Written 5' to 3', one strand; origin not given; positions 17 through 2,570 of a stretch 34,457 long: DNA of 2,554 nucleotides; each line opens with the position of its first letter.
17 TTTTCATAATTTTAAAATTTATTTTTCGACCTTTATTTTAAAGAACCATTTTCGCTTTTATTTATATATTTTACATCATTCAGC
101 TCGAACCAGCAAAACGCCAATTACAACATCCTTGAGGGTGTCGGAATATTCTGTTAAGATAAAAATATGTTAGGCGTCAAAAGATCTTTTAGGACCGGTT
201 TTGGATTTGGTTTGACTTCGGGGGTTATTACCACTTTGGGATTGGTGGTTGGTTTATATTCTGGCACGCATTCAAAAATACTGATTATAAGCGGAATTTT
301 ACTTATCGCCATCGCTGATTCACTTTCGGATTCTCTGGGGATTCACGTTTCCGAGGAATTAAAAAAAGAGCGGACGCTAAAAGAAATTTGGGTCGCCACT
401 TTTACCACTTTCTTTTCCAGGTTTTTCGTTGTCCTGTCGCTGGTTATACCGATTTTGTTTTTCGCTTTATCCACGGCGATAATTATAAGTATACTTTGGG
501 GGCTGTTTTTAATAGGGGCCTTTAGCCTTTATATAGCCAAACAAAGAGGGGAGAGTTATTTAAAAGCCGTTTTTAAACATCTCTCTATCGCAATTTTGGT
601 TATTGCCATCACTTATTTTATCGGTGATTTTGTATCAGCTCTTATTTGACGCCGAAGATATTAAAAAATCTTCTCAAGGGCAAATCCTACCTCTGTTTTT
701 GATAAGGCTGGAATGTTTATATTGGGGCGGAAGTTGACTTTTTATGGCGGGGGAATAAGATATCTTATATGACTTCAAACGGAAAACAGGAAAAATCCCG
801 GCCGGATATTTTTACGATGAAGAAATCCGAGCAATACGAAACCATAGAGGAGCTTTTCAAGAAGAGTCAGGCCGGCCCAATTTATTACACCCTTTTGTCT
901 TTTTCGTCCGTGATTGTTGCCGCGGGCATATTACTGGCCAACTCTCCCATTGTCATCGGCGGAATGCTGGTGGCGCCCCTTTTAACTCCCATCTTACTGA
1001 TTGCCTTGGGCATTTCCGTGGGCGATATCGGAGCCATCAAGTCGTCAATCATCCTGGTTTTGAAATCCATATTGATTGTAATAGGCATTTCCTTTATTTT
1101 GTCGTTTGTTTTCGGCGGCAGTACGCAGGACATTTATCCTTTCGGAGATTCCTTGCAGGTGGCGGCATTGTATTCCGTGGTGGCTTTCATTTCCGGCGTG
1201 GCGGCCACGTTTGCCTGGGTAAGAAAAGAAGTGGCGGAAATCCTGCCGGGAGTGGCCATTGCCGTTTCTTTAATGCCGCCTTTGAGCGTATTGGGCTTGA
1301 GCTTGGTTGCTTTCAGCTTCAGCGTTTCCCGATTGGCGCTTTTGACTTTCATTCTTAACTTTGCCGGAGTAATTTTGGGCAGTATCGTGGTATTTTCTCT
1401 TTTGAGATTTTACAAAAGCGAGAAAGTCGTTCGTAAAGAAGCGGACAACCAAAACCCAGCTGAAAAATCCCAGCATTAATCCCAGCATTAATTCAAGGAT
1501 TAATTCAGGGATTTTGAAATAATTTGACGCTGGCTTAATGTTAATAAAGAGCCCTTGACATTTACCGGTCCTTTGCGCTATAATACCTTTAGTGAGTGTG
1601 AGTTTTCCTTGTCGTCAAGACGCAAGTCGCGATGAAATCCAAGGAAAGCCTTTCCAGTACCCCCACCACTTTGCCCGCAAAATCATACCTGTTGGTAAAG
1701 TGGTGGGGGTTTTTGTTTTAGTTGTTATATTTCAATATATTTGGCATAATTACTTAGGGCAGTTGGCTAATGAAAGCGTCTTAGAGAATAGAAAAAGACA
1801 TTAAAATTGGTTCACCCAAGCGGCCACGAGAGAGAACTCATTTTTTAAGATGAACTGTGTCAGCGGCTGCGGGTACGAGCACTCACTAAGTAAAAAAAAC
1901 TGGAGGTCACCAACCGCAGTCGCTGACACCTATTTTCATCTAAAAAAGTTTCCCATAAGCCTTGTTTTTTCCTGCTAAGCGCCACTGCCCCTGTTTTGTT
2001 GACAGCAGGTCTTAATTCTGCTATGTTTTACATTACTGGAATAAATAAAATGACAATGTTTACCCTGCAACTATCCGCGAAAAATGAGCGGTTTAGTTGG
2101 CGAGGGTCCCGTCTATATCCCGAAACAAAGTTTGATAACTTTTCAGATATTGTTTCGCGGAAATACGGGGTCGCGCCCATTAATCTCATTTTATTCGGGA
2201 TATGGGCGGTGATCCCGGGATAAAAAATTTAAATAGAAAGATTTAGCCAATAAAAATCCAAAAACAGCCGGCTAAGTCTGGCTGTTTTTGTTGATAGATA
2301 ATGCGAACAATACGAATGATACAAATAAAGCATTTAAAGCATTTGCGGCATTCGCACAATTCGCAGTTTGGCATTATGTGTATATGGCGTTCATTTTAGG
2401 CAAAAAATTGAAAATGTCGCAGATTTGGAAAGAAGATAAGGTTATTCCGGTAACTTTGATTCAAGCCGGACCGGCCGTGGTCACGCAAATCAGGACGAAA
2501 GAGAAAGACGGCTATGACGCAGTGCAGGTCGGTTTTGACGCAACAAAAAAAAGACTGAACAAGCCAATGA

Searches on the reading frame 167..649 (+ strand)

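Call 57: search_protein_families(library=pfam, proteins=[window:167-649:+])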
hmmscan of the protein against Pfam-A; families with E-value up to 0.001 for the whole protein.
window:167-649:+ (160 aa): 1 family
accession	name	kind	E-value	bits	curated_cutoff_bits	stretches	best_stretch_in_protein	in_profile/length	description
PF01988.24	VIT1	-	4.4e-08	33.7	28.1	1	57-153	114-213/214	VIT family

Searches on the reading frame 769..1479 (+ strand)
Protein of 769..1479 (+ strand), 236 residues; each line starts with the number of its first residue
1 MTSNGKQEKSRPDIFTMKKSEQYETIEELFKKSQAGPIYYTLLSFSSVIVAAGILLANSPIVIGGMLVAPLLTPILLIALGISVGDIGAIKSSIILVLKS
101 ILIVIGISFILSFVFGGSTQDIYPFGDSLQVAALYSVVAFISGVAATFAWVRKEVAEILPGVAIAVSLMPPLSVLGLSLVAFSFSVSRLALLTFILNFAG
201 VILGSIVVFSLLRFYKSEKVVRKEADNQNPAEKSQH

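Call 57: search_protein_families(library=pfam, proteins=[window:769-1479:+])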
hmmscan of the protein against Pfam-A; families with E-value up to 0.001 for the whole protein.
window:769-1479:+ (236 aa): 1 family
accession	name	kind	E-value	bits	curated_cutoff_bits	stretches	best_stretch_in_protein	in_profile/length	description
PF04087.19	DUF389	-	5.4e-25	88.5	23.9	1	66-203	1-137/137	Domain of unknown function (DUF389)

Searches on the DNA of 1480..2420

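Call 74: search_rna_families(source=window, start=1480, end=2420, threshold=evalue, max_evalue=0.1)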
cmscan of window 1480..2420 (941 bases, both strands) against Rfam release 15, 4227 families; matches with E-value up to 0.1: 1.
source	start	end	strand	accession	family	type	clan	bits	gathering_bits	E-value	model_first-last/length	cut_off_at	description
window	1841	1948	+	RF03642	MIR5743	Gene; miRNA;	-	24.6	111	0.045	1-81/81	no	MIR5743 microRNA precursor family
